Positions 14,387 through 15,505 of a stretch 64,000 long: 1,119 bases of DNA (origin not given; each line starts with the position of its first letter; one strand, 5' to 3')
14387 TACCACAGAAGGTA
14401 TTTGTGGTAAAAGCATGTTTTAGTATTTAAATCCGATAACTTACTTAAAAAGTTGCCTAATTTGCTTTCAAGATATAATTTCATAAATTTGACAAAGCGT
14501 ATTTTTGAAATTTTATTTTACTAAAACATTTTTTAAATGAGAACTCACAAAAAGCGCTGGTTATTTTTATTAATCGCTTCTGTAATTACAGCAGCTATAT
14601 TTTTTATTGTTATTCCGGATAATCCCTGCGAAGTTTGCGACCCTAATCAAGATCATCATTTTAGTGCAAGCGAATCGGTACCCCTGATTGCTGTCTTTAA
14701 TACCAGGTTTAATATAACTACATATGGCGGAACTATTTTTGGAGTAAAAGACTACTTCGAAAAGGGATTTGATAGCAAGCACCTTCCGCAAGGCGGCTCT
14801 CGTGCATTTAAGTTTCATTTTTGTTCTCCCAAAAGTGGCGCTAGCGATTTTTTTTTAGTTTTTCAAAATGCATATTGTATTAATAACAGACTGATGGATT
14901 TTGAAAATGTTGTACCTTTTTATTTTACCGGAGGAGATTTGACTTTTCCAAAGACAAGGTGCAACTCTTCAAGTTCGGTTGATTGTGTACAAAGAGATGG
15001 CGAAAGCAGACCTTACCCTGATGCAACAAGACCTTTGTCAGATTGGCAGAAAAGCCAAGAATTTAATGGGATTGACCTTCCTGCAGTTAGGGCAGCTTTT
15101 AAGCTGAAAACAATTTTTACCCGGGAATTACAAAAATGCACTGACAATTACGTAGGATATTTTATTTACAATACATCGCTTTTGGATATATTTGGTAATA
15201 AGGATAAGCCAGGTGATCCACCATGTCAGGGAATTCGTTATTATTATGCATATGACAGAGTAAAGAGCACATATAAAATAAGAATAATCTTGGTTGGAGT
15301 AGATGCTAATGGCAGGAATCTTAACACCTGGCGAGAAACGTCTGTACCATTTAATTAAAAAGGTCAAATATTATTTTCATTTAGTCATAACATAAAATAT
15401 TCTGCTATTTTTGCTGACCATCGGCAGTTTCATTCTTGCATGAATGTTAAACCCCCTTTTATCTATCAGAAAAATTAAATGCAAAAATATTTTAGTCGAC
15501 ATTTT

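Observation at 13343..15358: Divergently transcribed paralogous secreted proteins defining an unrecognised Cys-motif family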

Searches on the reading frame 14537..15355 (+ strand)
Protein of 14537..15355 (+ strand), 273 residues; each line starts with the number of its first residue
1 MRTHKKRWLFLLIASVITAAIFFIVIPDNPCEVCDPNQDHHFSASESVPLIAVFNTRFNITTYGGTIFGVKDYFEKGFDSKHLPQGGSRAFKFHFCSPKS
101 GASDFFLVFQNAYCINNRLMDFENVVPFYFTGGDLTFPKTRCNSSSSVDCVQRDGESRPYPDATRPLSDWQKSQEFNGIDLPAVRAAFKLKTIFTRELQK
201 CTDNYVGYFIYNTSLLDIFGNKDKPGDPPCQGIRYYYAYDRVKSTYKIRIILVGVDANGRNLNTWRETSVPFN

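Call 4: search_protein_families(library=pfam, proteins=[window:14537-15355:+], max_evalue=1)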
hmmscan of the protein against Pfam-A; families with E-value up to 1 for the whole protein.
window:14537-15355:+ (273 aa): 0 families

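Call 5: search_protein_families(library=ncbifam, proteins=[window:14537-15355:+], max_evalue=1)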
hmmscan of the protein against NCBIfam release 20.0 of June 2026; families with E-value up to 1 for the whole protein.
window:14537-15355:+ (273 aa): 0 families

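Call 7: find_homologous_proteins(query=window:14537-15355:+, max_evalue=0.001)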
Query window:14537-15355:+ (273 aa): 1 proteins with E <= 0.001 among 359 candidates.
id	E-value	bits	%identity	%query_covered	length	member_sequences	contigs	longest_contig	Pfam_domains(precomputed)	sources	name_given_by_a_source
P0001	2.0e-189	645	100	100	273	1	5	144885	-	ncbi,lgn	-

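Call 11: find_encoding_contigs(protein=P0001, flank=10000, max_places=10)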
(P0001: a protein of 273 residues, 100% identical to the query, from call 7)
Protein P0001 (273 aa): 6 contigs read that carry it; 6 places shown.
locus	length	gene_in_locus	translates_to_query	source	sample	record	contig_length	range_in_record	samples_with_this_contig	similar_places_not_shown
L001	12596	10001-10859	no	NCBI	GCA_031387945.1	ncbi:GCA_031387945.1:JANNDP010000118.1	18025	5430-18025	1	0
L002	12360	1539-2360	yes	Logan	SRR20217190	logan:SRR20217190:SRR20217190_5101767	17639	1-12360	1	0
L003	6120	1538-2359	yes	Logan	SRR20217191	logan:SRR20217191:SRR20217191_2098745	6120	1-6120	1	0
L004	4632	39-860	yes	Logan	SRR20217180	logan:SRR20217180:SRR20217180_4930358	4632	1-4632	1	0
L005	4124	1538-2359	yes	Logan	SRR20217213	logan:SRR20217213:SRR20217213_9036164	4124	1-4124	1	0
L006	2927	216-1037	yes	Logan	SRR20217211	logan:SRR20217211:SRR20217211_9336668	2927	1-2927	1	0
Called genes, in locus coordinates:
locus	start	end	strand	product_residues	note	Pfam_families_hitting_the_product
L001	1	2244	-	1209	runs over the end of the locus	PF18911:PKD_4, PF00801:PKD (weak), PF13585:CHU_C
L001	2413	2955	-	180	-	-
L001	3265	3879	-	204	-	-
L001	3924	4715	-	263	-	PF00756:Esterase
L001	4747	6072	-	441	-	PF07732:Cu-oxidase_3, PF00394:Cu-oxidase, PF07731:Cu-oxidase_2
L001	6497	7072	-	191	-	PF12833:HTH_18, PF00165:HTH_AraC (weak)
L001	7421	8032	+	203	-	PF03848:TehB (faint), PF08241:Methyltransf_11, PF13649:Methyltransf_25, PF13847:Methyltransf_31 (weak), PF01209:Ubie_methyltran (weak)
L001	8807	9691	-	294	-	-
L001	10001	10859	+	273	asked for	-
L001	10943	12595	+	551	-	?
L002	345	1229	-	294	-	-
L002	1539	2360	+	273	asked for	-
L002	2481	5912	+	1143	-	PF07494:Reg_prop (weak), PF07495:Y_Y_Y, PF00211:Guanylate_cyc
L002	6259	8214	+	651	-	PF21033:RMD1-3 (faint), PF13431:TPR_17 (faint), PF13181:TPR_8 (faint), PF13371:TPR_9 (faint), PF00515:TPR_1 (weak), PF13414:TPR_11, PF00515:TPR_1 (weak), PF07719:TPR_2 (weak), +4 more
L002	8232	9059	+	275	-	PF05721:PhyH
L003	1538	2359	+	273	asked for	-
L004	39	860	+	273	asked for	-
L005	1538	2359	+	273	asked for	-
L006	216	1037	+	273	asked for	-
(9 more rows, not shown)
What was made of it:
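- The window neighbourhood holds a multicopper oxidase and a putative metal-responsive AraC regulator (Pfam list in call 11).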

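Call 15: search_protein_representatives(alignment_id=A1)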
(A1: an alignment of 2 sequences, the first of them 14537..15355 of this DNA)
Query: 2 sequences, 330 profile positions. Proteins with E-value up to 0.001 (for the whole library): 32; up to 1e-10: 12; up to 1e-30: 2. The best 32 are listed.
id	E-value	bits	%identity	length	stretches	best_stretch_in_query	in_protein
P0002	3.5e-164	562.2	-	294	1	1-330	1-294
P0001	2.8e-146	503.3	-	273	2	47-330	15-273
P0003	1.1e-24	103.6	-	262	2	246-328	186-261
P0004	8.4e-22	94.2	-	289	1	56-328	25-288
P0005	3.6e-20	88.8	-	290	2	256-329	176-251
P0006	4.8e-18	81.8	-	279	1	62-326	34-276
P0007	5.1e-18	81.7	-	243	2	260-329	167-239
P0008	9.6e-17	77.6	-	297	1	4-329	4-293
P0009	1.3e-15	73.8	-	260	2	260-330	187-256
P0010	6.4e-14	68.3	-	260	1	61-326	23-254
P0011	4.5e-13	65.5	-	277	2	247-326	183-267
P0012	1.9e-12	63.4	-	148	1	190-329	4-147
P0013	1.0e-08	51.2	-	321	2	282-328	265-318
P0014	1.1e-08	51.1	-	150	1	225-326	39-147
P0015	1.6e-08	50.5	-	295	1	58-328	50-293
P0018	4.4e-08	49.1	-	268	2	268-328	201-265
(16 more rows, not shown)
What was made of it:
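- On New family defined here (two-unit '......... / ILVGVD' proteins next to Reg_prop sensors): About 30 clusters were found among 1.84 billion representatives (call 15).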

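Call 19: search_protein_families(library=pfam, alignment_id=A2, max_evalue=1)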
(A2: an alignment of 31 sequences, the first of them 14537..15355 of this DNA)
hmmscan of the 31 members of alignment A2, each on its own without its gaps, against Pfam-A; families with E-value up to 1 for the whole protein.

A. member 1, window:14537-15355:+ (273 aa): 0 families

B. families by the number of members that match (of 31 scanned): 21 families
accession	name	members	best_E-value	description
PF14633.12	SH2_2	1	0.0085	SH2 domain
PF04055.27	Radical_SAM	1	0.012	Radical SAM superfamily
PF08980.16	DUF1883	1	0.014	Domain of unknown function (DUF1883)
PF10433.15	Beta-prop_RSE1_1st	1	0.017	RSE1/DDB1/CPSF1 first beta-propeller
PF08203.16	RNA_polI_A14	1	0.051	Yeast RNA polymerase I subunit RPA14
PF02937.20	COX6C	1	0.071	Cytochrome c oxidase subunit VIc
PF22849.2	CATSPERE_Ig-like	1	0.077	CATSPERE Ig-like domain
PF17011.10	DUF5093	1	0.083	Domain of unknown function (DUF5093)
PF07508.19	Recombinase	1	0.085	Recombinase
PF02017.21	CIDE-N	1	0.098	CIDE-N domain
PF13921.12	Myb_DNA-bind_6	1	0.1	Myb-like DNA-binding domain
PF10004.14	DUF2247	1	0.11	Uncharacterized protein conserved in bacteria (DUF2247)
PF21821.3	Dit_like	1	0.12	Dit-like phage tail protein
PF02368.24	Big_2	1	0.14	Bacterial Ig-like domain (group 2)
PF16458.10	Beta-prism_lec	1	0.14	Beta-prism lectin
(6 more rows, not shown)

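Call 20: search_solved_structures(query=A2, max_evalue=10, show_alignments=2)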
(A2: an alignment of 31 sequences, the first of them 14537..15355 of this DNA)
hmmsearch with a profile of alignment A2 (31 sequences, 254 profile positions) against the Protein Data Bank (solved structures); distinct sequences matched with E-value up to 10: 2.
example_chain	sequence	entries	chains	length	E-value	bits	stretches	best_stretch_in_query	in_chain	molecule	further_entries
11ts_A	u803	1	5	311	0.032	17.5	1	1-197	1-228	alpha/beta-hydrolase macrolide esterase EstT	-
4fo5_A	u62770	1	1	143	0.16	15.2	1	78-177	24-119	thioredoxin-like protein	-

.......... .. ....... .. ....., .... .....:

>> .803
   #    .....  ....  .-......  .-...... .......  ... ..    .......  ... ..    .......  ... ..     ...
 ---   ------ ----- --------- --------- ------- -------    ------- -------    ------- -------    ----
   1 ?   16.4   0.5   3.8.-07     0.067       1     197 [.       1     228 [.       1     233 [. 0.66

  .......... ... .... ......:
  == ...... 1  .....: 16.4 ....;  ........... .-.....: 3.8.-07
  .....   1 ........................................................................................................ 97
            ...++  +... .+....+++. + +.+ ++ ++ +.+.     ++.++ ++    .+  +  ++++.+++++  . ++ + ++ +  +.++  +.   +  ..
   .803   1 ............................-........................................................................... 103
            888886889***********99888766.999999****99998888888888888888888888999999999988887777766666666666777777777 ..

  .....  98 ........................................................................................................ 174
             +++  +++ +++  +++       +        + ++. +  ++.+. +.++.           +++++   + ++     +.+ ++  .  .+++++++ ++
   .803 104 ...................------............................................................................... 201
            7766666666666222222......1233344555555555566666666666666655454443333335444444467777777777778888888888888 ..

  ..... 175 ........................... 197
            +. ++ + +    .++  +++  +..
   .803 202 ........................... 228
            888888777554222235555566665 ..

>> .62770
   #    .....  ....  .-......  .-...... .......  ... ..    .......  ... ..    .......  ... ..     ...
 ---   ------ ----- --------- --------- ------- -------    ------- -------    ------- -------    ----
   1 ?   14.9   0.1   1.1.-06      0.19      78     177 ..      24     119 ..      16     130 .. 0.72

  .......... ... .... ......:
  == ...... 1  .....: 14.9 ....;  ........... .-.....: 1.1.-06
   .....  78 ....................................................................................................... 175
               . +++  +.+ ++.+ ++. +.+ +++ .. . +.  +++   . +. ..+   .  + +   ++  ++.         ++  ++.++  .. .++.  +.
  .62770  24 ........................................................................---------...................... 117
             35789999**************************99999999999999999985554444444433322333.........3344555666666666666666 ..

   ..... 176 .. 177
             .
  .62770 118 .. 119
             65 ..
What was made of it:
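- The only thioredoxin-like PDB match is insignificant (E=0.16, call 20).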

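Call 22: find_homologous_proteins(query=A2, max_evalue=0.001)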
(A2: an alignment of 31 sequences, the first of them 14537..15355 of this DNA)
Query A2 (31 sequences) (273 aa, profile of the alignment): 62 proteins with E <= 0.001 among 6829 candidates.
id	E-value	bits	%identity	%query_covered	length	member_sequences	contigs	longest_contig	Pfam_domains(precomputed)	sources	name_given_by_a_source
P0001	2.1e-52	197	100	100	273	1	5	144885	-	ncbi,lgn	-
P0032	6.4e-34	136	39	21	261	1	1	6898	-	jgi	jgi:hypothetical protein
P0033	2.2e-22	98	31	13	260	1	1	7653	-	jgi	jgi:hypothetical protein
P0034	4.9e-21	94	45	12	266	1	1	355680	-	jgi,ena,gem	-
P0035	7.0e-21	93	48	12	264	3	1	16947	-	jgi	-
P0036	2.1e-20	92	41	12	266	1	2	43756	-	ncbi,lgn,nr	ncbi:MAG: hypothetical protein HY015_09835 [Bacteroidetes bacterium]|nr:hypothetical protein [Bacter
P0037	3.1e-20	91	42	12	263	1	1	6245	-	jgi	jgi:hypothetical protein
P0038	1.8e-18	86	42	12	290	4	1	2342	-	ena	-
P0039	3.1e-17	81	39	12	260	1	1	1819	-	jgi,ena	-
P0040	4.1e-17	81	41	12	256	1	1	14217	-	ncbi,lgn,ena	-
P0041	6.3e-17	80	52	12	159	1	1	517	-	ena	-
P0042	1.7e-16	79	33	12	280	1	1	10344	-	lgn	-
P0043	5.7e-16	77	51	13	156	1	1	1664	-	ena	-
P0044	2.3e-15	75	29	41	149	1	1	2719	-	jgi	jgi:hypothetical protein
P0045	3.3e-15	75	52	12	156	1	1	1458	-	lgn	-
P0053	1.5e-13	69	50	13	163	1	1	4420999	-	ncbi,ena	-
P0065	1.2e-8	53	40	15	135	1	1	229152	-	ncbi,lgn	-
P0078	1.8e-5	43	35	22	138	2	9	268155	-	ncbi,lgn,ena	-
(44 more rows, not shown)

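Call 30: find_encoding_contigs(protein=P0003, flank=8000, max_places=3)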
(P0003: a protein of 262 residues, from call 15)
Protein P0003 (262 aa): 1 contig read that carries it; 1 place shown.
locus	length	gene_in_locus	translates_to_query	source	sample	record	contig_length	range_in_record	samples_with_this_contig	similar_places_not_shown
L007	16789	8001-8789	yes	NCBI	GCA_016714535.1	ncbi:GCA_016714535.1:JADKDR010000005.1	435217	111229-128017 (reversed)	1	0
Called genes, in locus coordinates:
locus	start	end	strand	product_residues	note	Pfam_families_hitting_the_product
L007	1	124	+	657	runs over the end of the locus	PF00535:Glycos_transf_2, PF10111:Glyco_tranf_2_2 (faint), PF13641:Glyco_tranf_2_3, PF13632:Glyco_trans_2_3 (weak)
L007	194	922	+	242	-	PF10023:Aminopep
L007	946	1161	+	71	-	-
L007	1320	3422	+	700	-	PF02897:Peptidase_S9_N, PF00326:Peptidase_S9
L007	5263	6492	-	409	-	PF07494:Reg_prop (faint), PF18962:Por_Secre_tail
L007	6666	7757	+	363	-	PF03054:tRNA_Me_trans, PF20259:tRNA_Me_trans_M, PF20258:tRNA_Me_trans_C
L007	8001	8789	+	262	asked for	-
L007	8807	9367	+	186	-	PF07494:Reg_prop (faint)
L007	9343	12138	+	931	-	PF07494:Reg_prop (faint), PF24684:Vgb_lyase (faint), PF07495:Y_Y_Y, PF00211:Guanylate_cyc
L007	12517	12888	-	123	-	PF00072:Response_reg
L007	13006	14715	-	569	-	PF01656:CbiA (faint), PF13807:GNVR, PF13614:AAA_31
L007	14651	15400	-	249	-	PF02706:Wzz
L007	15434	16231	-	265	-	PF02563:Poly_export, PF10531:SLBB (weak), PF22461:SLBB_2 (weak)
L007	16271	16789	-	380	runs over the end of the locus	PF02771:Acyl-CoA_dh_N, PF02770:Acyl-CoA_dh_M, PF00441:Acyl-CoA_dh_1, PF22924:ACOX_C_alpha1 (faint), PF08028:Acyl-CoA_dh_2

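Call 32: find_encoding_contigs(protein=P0004, flank=6000, max_places=2)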
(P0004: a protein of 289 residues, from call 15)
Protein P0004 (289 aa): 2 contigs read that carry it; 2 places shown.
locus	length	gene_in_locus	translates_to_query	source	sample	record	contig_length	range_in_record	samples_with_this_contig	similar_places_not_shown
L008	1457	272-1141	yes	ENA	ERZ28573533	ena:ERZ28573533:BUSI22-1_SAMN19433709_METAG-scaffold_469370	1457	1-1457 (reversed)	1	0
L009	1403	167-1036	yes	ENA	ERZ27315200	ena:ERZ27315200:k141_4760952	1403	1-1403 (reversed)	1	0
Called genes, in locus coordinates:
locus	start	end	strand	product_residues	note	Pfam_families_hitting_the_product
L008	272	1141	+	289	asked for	-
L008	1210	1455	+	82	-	?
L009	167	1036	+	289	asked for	-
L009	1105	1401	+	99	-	?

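Call 33: find_encoding_contigs(protein=P0005, flank=6000, max_places=2)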
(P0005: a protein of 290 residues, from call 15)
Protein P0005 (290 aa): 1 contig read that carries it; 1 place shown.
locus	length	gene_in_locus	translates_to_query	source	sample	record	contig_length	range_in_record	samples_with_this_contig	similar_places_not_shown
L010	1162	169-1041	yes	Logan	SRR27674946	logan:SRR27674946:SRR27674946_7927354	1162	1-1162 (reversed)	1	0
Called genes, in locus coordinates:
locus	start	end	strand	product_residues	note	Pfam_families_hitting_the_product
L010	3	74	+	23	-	?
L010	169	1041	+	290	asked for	-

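Call 34: find_encoding_contigs(protein=P0008, flank=6000, max_places=2)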
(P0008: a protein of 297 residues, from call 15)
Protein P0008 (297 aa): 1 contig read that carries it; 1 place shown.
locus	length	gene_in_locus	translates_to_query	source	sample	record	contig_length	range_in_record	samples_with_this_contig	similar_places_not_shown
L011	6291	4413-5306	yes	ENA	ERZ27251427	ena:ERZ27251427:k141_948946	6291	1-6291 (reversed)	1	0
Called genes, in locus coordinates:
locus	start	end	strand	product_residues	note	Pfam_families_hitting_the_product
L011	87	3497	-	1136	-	PF24684:Vgb_lyase (faint), PF07494:Reg_prop (weak), PF07495:Y_Y_Y, PF00211:Guanylate_cyc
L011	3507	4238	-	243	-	-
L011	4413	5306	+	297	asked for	-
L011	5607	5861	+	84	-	-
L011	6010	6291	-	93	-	?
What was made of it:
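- L011 (call 34)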

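Call 35: predict_structure(alignment_id=A2)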
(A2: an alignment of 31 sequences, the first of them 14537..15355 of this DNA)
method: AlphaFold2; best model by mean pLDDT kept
length: 273 residues; sequences in the alignment: 31
mean_pLDDT: 85.4   pTM: 0.82
mean pLDDT of the five models: 85.4, 84.7, 84.5, 83.1, 82.2
residues with pLDDT >= 90: 135; 70-90: 102; 50-70: 35; < 50: 1
segments of 3 or more residues with pLDDT < 50: none
pLDDT, mean of each block of 10 residues (from residue 1): 78 86 70 89 93 89 85 90 95 94 91 94 90 75 67 63 81 91 93 79 85 94 84 94 89 91 87 49
secondary structure, 60 per line:
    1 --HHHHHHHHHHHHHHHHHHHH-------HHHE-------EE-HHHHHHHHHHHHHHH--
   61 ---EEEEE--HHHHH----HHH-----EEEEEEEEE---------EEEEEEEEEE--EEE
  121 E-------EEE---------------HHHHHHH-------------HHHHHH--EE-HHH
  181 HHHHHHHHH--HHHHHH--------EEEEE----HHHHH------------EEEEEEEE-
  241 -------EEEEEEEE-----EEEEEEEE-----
elements in order: H3-22 H44-58 E64-68 H71-75 E88-96 E106-115 E118-121 E129-131 H147-153 H167-172 H178-189 H192-197 E206-210 H215-219 E232-239 E248-255 E261-268
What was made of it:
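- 14537..15358 (+): Sensor-proximal paralog, 273 aa. It has an N-terminal membrane anchor (residues 8-26, positive residues before it), a CxxC (C31, C34), and two tandem alpha-beta-alpha-beta-beta-beta units (about residues 40-131 and 175-270). AF2 model pLDDT 85.4, pTM 0.82, with secondary structure (call 35).
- On Thioredoxin-like / Dsb CxxC oxidoreductases: The predicted order of elements is alpha-beta-alpha-beta-beta-beta, repeated twice (call 35).
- The conserved motifs all fall on core helices and strands of a folded 2 x 100-aa domain (call 35).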

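Call 40: find_encoding_contigs(protein=P0006, flank=6000, max_places=2)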
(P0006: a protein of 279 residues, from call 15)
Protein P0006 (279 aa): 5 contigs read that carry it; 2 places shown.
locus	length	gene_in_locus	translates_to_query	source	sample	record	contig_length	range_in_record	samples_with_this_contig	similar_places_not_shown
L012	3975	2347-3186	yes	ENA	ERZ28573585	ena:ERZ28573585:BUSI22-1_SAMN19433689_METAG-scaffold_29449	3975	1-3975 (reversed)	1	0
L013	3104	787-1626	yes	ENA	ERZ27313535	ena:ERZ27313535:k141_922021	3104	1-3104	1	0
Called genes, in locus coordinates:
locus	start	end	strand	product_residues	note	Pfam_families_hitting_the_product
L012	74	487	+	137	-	-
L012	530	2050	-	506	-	PF00270:DEAD, PF04851:ResIII, PF18766:SWI2_SNF2 (weak), PF00271:Helicase_C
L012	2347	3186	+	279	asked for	-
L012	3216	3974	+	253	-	?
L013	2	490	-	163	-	?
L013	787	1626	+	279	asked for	-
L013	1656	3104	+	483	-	?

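Call 41: find_encoding_contigs(protein=P0010, flank=6000, max_places=2)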
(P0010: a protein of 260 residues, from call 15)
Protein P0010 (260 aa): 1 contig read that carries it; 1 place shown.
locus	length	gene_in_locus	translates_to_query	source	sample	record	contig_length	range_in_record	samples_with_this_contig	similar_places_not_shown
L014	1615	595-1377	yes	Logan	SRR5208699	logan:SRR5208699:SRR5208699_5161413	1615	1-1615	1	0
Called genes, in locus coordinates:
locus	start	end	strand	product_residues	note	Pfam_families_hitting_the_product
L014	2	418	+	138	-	?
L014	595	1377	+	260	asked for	-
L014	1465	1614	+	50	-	?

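Call 42: find_encoding_contigs(protein=P0015, flank=6000, max_places=2)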
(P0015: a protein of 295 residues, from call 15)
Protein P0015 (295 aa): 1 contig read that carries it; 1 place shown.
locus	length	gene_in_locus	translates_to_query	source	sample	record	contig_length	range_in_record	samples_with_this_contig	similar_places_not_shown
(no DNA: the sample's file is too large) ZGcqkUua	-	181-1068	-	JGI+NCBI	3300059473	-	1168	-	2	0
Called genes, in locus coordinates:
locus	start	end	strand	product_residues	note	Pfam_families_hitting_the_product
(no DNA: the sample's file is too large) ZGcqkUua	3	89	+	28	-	?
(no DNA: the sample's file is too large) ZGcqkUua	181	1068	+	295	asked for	-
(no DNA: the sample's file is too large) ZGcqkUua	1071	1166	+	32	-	?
